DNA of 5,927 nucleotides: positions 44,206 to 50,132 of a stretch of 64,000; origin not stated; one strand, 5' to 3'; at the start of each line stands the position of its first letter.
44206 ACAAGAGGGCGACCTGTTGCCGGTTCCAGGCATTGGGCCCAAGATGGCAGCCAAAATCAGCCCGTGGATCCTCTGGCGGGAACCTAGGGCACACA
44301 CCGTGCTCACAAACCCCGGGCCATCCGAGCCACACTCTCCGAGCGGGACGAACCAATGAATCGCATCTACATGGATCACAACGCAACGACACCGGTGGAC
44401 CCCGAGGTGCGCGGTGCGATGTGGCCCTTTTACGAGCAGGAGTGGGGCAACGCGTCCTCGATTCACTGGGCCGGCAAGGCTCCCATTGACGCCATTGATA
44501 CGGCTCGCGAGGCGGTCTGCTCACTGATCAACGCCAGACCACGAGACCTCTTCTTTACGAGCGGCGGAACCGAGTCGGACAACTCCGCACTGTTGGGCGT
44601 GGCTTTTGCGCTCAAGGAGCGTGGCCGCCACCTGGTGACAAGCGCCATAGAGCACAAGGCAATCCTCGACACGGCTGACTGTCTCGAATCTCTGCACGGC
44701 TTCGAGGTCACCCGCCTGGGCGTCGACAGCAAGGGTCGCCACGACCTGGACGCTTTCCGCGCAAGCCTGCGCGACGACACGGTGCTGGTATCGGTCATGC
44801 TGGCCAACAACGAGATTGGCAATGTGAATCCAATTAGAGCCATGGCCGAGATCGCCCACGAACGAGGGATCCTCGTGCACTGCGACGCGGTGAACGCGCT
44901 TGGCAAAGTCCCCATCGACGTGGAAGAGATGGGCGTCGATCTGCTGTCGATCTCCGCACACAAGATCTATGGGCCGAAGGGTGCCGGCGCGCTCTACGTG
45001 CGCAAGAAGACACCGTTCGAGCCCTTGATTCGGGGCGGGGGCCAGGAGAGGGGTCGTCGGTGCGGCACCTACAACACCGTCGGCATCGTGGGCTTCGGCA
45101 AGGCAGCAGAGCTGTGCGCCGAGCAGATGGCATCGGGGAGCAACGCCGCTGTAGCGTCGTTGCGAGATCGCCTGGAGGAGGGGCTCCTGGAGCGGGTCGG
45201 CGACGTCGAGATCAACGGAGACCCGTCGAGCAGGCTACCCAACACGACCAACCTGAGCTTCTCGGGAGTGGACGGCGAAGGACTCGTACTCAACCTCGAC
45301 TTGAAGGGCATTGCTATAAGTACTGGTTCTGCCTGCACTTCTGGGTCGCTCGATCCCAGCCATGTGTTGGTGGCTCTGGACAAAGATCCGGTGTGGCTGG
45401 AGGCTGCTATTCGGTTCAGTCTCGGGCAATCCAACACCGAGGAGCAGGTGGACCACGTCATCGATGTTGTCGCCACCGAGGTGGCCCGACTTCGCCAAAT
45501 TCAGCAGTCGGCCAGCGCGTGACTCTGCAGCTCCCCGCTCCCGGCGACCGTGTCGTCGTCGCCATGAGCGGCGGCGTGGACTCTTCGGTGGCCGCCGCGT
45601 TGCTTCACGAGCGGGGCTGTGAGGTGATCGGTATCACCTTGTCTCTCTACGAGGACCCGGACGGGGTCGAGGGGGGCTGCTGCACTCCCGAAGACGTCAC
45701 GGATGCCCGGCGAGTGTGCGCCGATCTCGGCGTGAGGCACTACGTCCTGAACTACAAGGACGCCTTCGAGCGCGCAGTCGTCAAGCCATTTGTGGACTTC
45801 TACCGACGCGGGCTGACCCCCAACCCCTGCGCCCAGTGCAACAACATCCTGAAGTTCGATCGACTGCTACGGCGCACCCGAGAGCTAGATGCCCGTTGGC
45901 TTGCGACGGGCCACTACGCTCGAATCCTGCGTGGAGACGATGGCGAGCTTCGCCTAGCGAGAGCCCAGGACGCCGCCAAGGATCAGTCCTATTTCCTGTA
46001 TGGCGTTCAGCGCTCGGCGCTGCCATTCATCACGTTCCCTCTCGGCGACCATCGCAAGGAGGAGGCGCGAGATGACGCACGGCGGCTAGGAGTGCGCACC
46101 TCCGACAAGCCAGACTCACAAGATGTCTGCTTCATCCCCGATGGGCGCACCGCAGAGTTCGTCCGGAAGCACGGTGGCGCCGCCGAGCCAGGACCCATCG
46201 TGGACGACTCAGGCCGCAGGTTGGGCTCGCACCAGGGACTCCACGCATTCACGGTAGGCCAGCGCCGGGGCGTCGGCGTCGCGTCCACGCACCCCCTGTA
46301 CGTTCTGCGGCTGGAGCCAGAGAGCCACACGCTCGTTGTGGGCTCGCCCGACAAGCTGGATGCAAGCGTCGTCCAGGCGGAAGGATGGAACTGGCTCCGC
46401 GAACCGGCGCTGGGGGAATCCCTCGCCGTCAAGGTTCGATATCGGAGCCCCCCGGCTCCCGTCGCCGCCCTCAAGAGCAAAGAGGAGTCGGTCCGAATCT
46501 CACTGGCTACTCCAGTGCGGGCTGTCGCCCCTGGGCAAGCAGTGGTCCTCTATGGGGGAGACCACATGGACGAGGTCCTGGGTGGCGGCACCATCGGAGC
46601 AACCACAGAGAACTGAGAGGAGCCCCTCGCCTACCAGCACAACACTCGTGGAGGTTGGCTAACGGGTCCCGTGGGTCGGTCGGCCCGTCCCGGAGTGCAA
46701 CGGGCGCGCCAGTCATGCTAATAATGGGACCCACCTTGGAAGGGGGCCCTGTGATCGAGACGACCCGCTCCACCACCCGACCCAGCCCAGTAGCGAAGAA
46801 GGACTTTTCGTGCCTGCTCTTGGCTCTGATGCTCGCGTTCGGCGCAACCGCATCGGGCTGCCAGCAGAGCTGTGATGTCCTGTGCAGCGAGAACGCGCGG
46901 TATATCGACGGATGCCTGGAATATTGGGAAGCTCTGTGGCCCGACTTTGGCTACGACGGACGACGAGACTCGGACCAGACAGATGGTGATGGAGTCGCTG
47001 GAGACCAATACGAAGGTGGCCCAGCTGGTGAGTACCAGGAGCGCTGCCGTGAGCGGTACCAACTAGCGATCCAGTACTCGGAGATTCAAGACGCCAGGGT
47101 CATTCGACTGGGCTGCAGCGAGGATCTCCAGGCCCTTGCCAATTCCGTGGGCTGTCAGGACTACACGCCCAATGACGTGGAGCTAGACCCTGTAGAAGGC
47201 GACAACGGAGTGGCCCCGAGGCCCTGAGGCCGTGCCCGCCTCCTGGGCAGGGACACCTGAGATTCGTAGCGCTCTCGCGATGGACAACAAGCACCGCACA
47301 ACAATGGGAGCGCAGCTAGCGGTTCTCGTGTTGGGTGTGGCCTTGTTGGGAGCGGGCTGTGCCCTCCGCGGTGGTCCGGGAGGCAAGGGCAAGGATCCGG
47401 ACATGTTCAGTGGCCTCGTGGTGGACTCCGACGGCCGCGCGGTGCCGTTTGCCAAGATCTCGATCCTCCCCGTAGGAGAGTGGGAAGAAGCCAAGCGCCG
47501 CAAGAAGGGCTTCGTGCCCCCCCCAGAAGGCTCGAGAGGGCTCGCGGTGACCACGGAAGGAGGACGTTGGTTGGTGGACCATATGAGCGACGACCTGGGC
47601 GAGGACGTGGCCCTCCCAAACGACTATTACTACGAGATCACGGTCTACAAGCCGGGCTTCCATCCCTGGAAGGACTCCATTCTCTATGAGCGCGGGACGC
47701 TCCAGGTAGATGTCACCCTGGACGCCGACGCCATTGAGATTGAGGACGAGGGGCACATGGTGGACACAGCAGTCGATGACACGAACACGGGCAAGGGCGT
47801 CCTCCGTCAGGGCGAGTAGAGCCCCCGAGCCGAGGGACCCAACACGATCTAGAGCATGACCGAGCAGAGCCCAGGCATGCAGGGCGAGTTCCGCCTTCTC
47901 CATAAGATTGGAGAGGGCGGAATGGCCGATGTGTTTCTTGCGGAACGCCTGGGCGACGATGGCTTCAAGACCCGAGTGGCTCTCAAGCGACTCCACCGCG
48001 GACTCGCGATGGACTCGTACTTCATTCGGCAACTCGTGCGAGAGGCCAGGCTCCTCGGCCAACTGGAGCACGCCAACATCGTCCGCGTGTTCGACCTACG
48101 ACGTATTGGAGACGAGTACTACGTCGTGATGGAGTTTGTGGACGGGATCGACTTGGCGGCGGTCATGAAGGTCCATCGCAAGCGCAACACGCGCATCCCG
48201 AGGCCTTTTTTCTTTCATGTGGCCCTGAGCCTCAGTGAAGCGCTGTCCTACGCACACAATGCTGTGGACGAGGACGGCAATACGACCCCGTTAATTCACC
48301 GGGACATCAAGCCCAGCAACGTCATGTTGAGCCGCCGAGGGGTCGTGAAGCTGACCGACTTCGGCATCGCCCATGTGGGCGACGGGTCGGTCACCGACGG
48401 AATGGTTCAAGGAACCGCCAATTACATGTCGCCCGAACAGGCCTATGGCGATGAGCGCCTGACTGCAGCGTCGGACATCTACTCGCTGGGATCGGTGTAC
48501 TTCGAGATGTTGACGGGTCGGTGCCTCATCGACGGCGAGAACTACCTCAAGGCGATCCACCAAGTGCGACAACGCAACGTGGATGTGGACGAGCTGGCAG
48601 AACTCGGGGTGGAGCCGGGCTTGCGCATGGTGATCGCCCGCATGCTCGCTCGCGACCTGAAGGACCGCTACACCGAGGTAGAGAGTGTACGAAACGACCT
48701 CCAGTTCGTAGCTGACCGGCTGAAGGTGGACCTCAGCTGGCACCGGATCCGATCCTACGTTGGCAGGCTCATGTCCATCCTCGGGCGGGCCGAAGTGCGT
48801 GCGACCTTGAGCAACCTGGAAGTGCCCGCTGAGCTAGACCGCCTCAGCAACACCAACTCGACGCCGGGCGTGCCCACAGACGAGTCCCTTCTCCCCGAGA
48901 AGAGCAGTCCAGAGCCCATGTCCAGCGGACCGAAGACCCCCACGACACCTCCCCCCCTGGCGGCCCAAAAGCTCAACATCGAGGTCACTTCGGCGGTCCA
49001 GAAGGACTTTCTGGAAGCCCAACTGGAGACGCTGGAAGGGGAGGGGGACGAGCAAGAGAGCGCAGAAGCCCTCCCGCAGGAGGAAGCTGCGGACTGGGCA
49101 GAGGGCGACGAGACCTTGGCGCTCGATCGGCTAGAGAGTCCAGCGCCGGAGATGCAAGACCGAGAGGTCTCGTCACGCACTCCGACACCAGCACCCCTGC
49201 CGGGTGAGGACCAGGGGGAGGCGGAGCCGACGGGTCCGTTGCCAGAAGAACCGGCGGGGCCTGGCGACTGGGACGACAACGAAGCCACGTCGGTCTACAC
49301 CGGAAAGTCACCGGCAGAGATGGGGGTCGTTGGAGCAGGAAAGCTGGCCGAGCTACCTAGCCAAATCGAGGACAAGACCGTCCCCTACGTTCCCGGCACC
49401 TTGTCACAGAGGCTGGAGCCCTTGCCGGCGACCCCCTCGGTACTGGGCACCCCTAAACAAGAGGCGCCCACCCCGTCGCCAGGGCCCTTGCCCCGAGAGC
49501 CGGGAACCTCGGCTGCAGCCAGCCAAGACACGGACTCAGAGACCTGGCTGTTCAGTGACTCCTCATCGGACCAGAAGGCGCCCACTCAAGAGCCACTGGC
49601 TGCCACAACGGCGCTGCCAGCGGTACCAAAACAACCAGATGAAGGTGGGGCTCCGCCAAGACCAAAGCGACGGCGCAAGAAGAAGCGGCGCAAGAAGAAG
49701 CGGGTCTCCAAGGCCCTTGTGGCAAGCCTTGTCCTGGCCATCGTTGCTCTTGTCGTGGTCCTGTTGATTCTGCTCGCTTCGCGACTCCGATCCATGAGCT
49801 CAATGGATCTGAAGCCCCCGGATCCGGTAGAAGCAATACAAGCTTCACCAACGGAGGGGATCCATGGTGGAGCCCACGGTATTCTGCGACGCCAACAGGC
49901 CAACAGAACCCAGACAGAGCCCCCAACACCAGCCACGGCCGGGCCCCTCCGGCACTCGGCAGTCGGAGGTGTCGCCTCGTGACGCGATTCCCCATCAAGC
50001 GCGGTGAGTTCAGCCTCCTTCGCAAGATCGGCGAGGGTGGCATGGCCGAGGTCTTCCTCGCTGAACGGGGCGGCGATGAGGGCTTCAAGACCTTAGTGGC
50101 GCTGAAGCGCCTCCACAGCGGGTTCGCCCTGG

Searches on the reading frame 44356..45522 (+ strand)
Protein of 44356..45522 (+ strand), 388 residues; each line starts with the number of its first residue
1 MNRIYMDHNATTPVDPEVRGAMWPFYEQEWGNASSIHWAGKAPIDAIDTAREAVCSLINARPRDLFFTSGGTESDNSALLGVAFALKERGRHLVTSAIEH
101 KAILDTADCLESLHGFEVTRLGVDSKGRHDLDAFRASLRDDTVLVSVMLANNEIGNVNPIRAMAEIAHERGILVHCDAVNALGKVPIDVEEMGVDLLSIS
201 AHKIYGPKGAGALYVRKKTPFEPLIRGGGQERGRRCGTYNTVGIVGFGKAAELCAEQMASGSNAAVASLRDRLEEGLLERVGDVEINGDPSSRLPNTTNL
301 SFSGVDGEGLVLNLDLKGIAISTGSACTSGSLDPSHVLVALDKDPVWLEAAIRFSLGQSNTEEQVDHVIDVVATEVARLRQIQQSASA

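Call 46: search_protein_families(library=pfam, proteins=[window:44356-45522:+], max_evalue=0.0001)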
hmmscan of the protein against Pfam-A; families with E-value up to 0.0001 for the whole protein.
window:44356-45522:+ (388 aa): 2 families
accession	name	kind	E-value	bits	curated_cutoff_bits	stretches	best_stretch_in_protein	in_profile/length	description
PF00266.25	Aminotran_5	-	4.6e-82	276.4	21.5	1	4-367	1-370/371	Aminotransferase class-V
PF01212.27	Beta_elim_lyase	-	2.1e-07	31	27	1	67-203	52-199/288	Beta-eliminating lyase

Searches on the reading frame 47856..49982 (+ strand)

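Call 47: search_protein_families(library=pfam, proteins=[window:47856-49982:+], max_evalue=0.0001)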
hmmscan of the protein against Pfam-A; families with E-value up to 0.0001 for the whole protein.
window:47856-49982:+ (708 aa): 2 families
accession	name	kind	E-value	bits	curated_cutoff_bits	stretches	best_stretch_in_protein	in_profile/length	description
PF00069.31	Pkinase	-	1.1e-39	136.8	31.7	1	13-276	2-256/263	Protein kinase domain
PF07714.23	PK_Tyr_Ser-Thr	-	7e-27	94.8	23.1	1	14-240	3-220/258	Protein tyrosine and serine/threonine kinase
